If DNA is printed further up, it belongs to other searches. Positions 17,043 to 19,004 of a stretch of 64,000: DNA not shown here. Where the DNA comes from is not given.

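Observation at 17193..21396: Translationally coupled two-gene cassette (unknown 554-aa protein + 849-aa degenerate-HKD PLD-fold protein): candidate undescribed defence / anti-MGE system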

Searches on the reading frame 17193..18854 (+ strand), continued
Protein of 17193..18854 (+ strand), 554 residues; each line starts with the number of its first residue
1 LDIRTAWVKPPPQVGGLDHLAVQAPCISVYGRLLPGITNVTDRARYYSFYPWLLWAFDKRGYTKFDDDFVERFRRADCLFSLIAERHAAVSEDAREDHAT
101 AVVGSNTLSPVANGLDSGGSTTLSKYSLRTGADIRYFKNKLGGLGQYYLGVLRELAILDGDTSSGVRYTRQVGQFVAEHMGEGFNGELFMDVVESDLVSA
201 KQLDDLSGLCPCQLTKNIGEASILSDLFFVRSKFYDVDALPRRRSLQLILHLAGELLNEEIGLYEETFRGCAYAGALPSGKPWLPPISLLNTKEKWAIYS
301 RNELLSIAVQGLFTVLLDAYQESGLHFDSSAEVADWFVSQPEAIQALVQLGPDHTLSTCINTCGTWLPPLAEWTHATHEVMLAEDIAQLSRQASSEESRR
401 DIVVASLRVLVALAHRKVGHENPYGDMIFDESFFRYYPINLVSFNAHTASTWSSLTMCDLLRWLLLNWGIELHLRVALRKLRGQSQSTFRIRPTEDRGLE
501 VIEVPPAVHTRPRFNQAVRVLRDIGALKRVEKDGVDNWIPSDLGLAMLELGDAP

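Call 44: search_protein_families(library=pfam, alignment_id=A4, max_evalue=0.00001)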
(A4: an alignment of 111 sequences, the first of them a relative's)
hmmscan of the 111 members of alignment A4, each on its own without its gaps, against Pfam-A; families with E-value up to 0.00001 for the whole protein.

A. member 1, L001:14466-16343:+ (626 aa): 1 family
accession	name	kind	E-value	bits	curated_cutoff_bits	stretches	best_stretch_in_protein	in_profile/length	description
PF07804.18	HipA_C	-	6.3e-40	137.5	30.5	1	356-590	3-211/213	HipA-like C-terminal domain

B. families by the number of members that match (of 111 scanned): 83 families (the first 25 are shown)
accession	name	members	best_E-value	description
PF04851.21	ResIII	6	7.2e-34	Type III restriction enzyme, res subunit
PF18766.7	SWI2_SNF2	5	4.1e-78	SWI2/SNF2 ATPase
PF04313.20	HSDR_N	5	9.1e-49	Type I restriction enzyme R protein N terminus (HSDR_N)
PF22679.2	T1R_D3-like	5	4.6e-22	Type I restriction enzyme subunit R domain 3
PF11867.13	T1RH-like_C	3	1.5e-123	Type I restriction enzyme HindI endonuclease subunit-like, C-terminal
PF00270.35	DEAD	3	3.2e-09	DEAD/DEAH box helicase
PF00069.31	Pkinase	2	2.5e-43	Protein kinase domain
PF00580.27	UvrD-helicase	2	5.8e-43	UvrD/REP helicase N-terminal domain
PF08843.17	AbiEii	2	2.4e-39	Nucleotidyl transferase AbiEii toxin, Type IV TA system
PF07714.23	PK_Tyr_Ser-Thr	2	2.6e-25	Protein tyrosine and serine/threonine kinase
PF13245.12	AAA_19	2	9.4e-19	AAA domain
PF13091.12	PLDc_2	2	9.4e-18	PLD-like domain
PF13649.12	Methyltransf_25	2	5.7e-16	Methyltransferase domain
PF09722.15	Xre_MbcA_ParS_C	2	3.7e-14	Antitoxin Xre/MbcA/ParS C-terminal toxin-binding domain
PF01396.24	Zn_ribbon_Top1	2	6.1e-14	Topoisomerase DNA binding C4 zinc finger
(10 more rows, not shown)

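Call 46: search_dna_similar(query=window:17193-18854:+, collection=plasmids, mode=protein, max_rows=25)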
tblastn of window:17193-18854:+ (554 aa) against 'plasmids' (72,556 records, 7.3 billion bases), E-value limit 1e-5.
Records with a match: 7; places in all: 7; records where one place covers at least 80% of the query: 2.
Best place of each record, by identity: <60% 7.
By first word of the organism name: Sphingobium 2; Undibacterium 1; Roseovarius 1; Polaromonas 1; Sphingopyxis 1; Aminobacter 1.
By predicted mobility (MOB-suite, as given by PLSDB): non-mobilizable 3; conjugative 3; mobilizable 1.
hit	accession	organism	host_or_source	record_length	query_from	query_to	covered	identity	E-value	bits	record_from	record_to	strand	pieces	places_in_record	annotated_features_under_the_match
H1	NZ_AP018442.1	Undibacterium sp. YM2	-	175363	1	551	99%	40.7%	1e-106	358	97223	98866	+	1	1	hypothetical protein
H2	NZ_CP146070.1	Roseovarius sp. S88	-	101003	16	524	92%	26.7%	5e-23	111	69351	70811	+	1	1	hypothetical protein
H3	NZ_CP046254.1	Sphingobium sp. CAP-1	cell culture,activated sludge of ...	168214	7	320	57%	28.2%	7e-16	89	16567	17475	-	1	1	hypothetical protein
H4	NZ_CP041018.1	Sphingobium fuliginis ATCC 27551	cell culture,Water of rice field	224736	7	320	57%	28.2%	7e-16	89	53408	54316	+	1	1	hypothetical protein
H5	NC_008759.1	Polaromonas naphthalenivorans CJ2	-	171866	16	299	51%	29.5%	9e-18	95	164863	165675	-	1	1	hypothetical protein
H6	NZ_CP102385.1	Sphingopyxis sp. DBS4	soil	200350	1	253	46%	26.0%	3e-6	58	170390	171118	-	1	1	hypothetical protein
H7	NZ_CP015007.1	Aminobacter aminovorans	cell culture,soil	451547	24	94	13%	59.2%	6e-18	96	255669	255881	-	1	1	none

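Call 47: search_dna_similar(query=window:17193-18854:+, collection=phages, mode=protein, max_rows=15)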
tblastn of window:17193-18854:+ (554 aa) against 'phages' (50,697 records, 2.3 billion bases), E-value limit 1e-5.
No match.

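Call 48: get_annotated_region(hit=H1, flank=9000)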
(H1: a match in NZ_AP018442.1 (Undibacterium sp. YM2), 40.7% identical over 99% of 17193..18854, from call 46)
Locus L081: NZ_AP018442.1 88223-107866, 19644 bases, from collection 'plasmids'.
description: Undibacterium sp. YM2 plasmid pUYM01, complete sequence
organism: Undibacterium sp. YM2 (NCBI taxid 2058625)
taxonomy: Bacteria; Pseudomonadota; Betaproteobacteria; Burkholderiales; Oxalobacteraceae; Undibacterium; Undibacterium sp. YM2
host: -; source: -; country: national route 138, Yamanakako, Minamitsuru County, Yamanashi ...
typing (MOB-suite, as given by PLSDB): non-mobilizable
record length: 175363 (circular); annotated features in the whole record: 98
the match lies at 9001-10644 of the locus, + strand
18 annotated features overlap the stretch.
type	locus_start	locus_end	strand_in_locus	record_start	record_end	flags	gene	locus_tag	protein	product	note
CDS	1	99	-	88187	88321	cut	-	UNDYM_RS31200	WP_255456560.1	hypothetical protein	-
CDS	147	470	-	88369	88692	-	-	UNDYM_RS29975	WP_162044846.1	hypothetical protein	-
CDS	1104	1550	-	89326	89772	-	-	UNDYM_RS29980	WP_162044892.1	hypothetical protein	-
CDS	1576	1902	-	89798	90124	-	-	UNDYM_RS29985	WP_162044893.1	hypothetical protein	-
CDS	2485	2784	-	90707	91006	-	-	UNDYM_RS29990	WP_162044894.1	hypothetical protein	-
CDS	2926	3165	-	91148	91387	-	-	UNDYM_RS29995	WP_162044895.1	hypothetical protein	-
CDS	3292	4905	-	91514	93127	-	-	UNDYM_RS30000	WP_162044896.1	tetratricopeptide repeat protein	-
CDS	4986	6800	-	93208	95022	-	-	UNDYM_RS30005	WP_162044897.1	tetratricopeptide repeat protein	-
CDS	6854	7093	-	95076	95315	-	-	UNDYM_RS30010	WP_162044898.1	hypothetical protein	-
CDS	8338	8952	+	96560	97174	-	-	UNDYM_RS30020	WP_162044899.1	hypothetical protein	-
CDS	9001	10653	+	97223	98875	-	-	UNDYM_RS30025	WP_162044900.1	hypothetical protein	-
CDS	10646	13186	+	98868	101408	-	-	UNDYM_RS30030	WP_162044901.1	hypothetical protein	-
CDS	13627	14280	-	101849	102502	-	-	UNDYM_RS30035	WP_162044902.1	hypothetical protein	-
CDS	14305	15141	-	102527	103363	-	-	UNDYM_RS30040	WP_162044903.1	2OG-Fe(II) oxygenase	-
CDS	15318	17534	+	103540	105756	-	-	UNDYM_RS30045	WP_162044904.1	hypothetical protein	-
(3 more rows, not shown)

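Call 49: get_annotated_region(hit=H2, flank=9000)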
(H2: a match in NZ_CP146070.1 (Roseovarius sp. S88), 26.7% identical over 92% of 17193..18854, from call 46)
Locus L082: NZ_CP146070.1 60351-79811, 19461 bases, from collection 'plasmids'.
description: Roseovarius sp. S88 plasmid unnamed, complete sequence
organism: Roseovarius sp. S88 (NCBI taxid 3080976)
taxonomy: Bacteria; Pseudomonadota; Alphaproteobacteria; Rhodobacterales; Roseobacteraceae; Roseovarius; Roseovarius sp. S88
host: -; source: -; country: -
typing (MOB-suite, as given by PLSDB): conjugative; replicon rep_cluster_558; relaxase MOBP; mating-pair formation MPF_T
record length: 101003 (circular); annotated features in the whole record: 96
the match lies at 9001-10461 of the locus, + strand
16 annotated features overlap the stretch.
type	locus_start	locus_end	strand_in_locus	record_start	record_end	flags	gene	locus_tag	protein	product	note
CDS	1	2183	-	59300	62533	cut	-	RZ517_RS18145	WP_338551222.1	DEAD/DEAH box helicase family protein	-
CDS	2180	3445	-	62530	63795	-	-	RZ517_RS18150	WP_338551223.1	restriction endonuclease subunit S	GO:0006304 - DNA modification [Evidence IEA]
CDS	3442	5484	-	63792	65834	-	-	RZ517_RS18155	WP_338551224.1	class I SAM-dependent DNA methyltransferase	-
CDS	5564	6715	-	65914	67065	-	-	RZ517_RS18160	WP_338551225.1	N-6 DNA methylase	GO:0006306 - DNA methylation [Evidence IEA]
CDS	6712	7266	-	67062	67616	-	-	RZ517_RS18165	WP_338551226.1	hypothetical protein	-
CDS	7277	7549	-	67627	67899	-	-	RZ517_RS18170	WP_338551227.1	hypothetical protein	-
CDS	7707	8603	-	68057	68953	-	-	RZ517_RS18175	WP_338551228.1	GIY-YIG nuclease family protein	-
CDS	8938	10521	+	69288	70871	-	-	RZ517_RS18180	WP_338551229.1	hypothetical protein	-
CDS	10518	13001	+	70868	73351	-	-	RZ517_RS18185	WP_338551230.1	hypothetical protein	-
CDS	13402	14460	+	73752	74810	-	-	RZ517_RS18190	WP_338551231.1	hypothetical protein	-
CDS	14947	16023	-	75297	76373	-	-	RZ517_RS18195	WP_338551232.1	type IV secretion system protein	-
CDS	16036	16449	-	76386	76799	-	-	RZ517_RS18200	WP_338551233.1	hypothetical protein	-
CDS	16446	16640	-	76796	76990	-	-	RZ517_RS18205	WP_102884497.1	DUF4177 domain-containing protein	-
CDS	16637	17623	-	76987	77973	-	-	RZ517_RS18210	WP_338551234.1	ATPase, T2SS/T4P/T4SS family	-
CDS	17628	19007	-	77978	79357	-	-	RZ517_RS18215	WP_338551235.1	TrbI/VirB10 family protein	-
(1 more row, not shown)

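Call 50: get_annotated_region(hit=H3, flank=9000)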
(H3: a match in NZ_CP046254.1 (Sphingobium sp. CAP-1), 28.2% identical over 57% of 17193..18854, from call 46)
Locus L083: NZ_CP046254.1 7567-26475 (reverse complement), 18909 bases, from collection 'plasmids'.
description: Sphingobium sp. CAP-1 plasmid p1, complete sequence
organism: Sphingobium sp. CAP-1 (NCBI taxid 2676077)
taxonomy: Bacteria; Pseudomonadota; Alphaproteobacteria; Sphingomonadales; Sphingomonadaceae; Sphingobium; Sphingobium sp. CAP-1
host: -; source: cell culture,activated sludge of wastewater treatment plants; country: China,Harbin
typing (MOB-suite, as given by PLSDB): conjugative; replicon rep_cluster_647; relaxase MOBP; mating-pair formation MPF_T
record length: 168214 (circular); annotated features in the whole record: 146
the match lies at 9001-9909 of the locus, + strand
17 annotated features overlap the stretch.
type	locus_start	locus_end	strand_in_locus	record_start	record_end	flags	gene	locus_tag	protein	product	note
CDS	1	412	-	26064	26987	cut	-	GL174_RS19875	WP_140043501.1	ParB/RepB/Spo0J family partition protein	GO:0007059 - chromosome segregation [Evidence IEA]; GO:0000910 - cytokinesis [Evidence IEA]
CDS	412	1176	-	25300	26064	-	-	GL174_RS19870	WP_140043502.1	ParA family protein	-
CDS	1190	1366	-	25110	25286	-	-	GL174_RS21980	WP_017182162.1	hypothetical protein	-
CDS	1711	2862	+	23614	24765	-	-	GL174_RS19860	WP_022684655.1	IS110 family transposase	-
CDS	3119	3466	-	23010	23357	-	-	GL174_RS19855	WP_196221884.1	DUF3768 domain-containing protein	-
CDS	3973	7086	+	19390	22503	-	-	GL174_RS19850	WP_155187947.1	SNF2-related protein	-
CDS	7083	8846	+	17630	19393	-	-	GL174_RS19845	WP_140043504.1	hypothetical protein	-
CDS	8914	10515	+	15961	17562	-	-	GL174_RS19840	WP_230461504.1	hypothetical protein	-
CDS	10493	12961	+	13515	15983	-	-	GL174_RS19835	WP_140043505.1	hypothetical protein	-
CDS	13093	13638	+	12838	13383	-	-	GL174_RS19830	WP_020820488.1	GIY-YIG nuclease family protein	-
CDS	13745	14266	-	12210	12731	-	-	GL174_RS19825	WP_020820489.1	hypothetical protein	-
CDS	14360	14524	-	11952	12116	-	-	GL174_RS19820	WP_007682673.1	hypothetical protein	-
CDS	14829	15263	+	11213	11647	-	-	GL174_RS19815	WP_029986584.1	hypothetical protein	-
CDS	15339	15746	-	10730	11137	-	-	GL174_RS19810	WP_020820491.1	single-stranded DNA-binding protein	-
CDS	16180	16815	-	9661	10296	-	-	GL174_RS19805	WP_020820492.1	hypothetical protein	-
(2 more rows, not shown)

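Call 51: get_annotated_region(hit=H5, flank=9000)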
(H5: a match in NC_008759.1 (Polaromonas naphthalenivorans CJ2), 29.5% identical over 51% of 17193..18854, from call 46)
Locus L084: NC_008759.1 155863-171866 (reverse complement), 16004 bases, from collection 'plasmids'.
description: Polaromonas naphthalenivorans CJ2 plasmid pPNAP03, complete sequence
organism: Polaromonas naphthalenivorans CJ2 (NCBI taxid 365044)
taxonomy: Bacteria; Pseudomonadota; Betaproteobacteria; Burkholderiales; Comamonadaceae; Polaromonas; Polaromonas naphthalenivorans; Polaromonas naphthalenivorans CJ2
host: -; source: -; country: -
typing (MOB-suite, as given by PLSDB): non-mobilizable; replicon rep_cluster_29
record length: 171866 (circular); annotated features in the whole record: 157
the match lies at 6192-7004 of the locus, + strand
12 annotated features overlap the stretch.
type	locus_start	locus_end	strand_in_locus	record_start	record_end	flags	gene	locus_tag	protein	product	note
CDS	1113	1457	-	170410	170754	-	-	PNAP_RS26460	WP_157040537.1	hypothetical protein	-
CDS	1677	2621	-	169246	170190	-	-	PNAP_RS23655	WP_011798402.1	hypothetical protein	-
CDS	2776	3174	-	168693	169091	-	-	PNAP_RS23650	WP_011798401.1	GreA/GreB family elongation factor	GO:0032784 - regulation of DNA-templated transcription elongation [Evidence IEA]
CDS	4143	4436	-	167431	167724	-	-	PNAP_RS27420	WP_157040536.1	hypothetical protein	-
CDS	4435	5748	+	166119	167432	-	-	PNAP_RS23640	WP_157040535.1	replication-relaxation family protein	-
CDS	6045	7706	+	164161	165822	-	-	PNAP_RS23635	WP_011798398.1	hypothetical protein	-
CDS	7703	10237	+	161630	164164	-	-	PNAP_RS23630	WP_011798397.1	hypothetical protein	-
CDS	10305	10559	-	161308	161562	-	-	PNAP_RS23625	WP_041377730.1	hypothetical protein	-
CDS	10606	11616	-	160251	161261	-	-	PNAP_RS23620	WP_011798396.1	hypothetical protein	-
CDS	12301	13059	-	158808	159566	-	-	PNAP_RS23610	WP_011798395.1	hypothetical protein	-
CDS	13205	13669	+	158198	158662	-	-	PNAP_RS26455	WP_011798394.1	topoisomerase DNA-binding C4 zinc finger domain-containing protein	GO:0006265 - DNA topological change [Evidence IEA]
CDS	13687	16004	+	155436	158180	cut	-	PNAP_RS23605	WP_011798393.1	UvrD-helicase domain-containing protein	-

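Call 57: search_protein_families(library=padloc, alignment_id=A5, max_evalue=0.1)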
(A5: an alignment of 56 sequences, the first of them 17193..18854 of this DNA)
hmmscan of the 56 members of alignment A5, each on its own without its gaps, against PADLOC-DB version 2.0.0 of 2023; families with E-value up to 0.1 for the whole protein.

A. member 1, window:17193-18854:+ (554 aa): 1 family
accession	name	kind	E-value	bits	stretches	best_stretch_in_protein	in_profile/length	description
PDLC03828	ZacA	-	0.0033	15.1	1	32-76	46-88/396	-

B. families by the number of members that match (of 56 scanned): 2 families
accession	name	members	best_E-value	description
PDLC03828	ZacA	48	7.9e-08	-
PDLC02212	QatB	1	0.011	-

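Call 58: search_protein_families(library=pfam, alignment_id=A5, max_evalue=1)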
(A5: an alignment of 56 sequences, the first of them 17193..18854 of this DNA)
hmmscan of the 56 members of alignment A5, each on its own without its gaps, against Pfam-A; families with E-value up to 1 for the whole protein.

A. member 1, window:17193-18854:+ (554 aa): 0 families

B. families by the number of members that match (of 56 scanned): 23 families
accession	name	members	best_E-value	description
PF19888.4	DUF6361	9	0.00084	Family of unknown function (DUF6361)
PF04408.29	HA2_N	8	0.034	Helicase associated domain (HA2), winged-helix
PF14947.12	HTH_45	2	0.041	Winged helix-turn-helix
PF14338.12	Mrr_N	2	0.071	Mrr N-terminal domain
PF21715.3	CggR_N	1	0.0067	CggR N-terminal DNA binding domain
PF11796.13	DUF3323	1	0.033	Protein of unknown function N-terminus (DUF3323)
PF09494.16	Slx4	1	0.04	Slx4 endonuclease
PF23186.1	DUF7059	1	0.041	Domain of unknown function (DUF7059)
PF13499.12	EF-hand_7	1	0.053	EF-hand domain pair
PF03682.18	UPF0158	1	0.075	Uncharacterised protein family (UPF0158)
PF17194.10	AbiEi_3_N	1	0.081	Transcriptional regulator, AbiEi antitoxin N-terminal domain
PF22255.2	Gp44-like_2nd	1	0.097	Baseplate hub protein gp44-like, second domain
PF03235.19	GmrSD_N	1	0.11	GmrSD restriction endonuclease, N-terminal domain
PF23216.1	WH_CYT4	1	0.11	Mitochondrial protein cyt-4, winged helix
PF16279.10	DUF4927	1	0.12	Domain of unknown function (DUF4927)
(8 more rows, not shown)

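Call 59: get_annotated_region(hit=H6, flank=9000)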
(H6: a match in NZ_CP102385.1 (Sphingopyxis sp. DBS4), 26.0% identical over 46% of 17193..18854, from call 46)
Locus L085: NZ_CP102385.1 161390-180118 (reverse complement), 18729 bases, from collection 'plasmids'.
description: Sphingopyxis sp. DBS4 plasmid pDB-1, complete sequence
organism: Sphingopyxis sp. DBS4 (NCBI taxid 2968500)
taxonomy: Bacteria; Pseudomonadota; Alphaproteobacteria; Sphingomonadales; Sphingomonadaceae; Sphingopyxis; Sphingopyxis sp. DBS4
host: -; source: soil; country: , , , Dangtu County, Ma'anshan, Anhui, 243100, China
typing (MOB-suite, as given by PLSDB): mobilizable; replicon rep_cluster_550; relaxase MOBF
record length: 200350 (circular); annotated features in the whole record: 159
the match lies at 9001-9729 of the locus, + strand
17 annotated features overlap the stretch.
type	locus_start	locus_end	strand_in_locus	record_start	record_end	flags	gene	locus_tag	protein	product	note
CDS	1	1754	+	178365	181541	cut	-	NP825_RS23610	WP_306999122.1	conjugal transfer protein TraN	-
CDS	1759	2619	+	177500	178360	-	-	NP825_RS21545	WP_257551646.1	conjugal transfer protein TraF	-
CDS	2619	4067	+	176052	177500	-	-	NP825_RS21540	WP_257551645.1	conjugal transfer protein TraH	-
CDS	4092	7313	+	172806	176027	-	-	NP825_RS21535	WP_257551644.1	conjugal transfer protein TraG N-terminal domain-containing protein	-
CDS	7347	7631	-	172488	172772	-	-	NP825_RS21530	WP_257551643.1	hypothetical protein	-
CDS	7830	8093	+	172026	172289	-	-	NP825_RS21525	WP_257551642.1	hypothetical protein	-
CDS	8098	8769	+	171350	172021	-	-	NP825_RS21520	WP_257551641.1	nucleotidyl transferase AbiEii/AbiGii toxin family protein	-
CDS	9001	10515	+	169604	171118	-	-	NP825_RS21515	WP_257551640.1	hypothetical protein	-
CDS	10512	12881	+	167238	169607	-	-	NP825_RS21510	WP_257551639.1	hypothetical protein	-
CDS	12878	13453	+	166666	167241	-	-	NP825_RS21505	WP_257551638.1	hypothetical protein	-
CDS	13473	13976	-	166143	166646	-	-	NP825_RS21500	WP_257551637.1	hypothetical protein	-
CDS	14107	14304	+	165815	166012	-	-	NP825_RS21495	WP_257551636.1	hypothetical protein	-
CDS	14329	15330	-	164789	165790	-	-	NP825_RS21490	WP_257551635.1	nucleotidyltransferase domain-containing protein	-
CDS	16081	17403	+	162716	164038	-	-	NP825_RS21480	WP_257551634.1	hypothetical protein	-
CDS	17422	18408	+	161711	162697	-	-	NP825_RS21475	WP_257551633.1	hypothetical protein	-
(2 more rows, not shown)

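Call 60: find_encoding_contigs(protein=P0001, flank=3000, max_places=2)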
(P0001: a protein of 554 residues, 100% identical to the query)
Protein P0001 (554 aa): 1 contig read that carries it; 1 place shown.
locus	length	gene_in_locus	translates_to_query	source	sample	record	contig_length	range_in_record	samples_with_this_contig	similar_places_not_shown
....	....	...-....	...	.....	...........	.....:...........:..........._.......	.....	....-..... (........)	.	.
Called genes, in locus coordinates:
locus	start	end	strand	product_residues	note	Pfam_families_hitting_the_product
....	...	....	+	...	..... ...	-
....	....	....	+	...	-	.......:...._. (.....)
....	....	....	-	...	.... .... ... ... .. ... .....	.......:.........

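Call 61: list_cluster_members(proteins=[P0001, P0121])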
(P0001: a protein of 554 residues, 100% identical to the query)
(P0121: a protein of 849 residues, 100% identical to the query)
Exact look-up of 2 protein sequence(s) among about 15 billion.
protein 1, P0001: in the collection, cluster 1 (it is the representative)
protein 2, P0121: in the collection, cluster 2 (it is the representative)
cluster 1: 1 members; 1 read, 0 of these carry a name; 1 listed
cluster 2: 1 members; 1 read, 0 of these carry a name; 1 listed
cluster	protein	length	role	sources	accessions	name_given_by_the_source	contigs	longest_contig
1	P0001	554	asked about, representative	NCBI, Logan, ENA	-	-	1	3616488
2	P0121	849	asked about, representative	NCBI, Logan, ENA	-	-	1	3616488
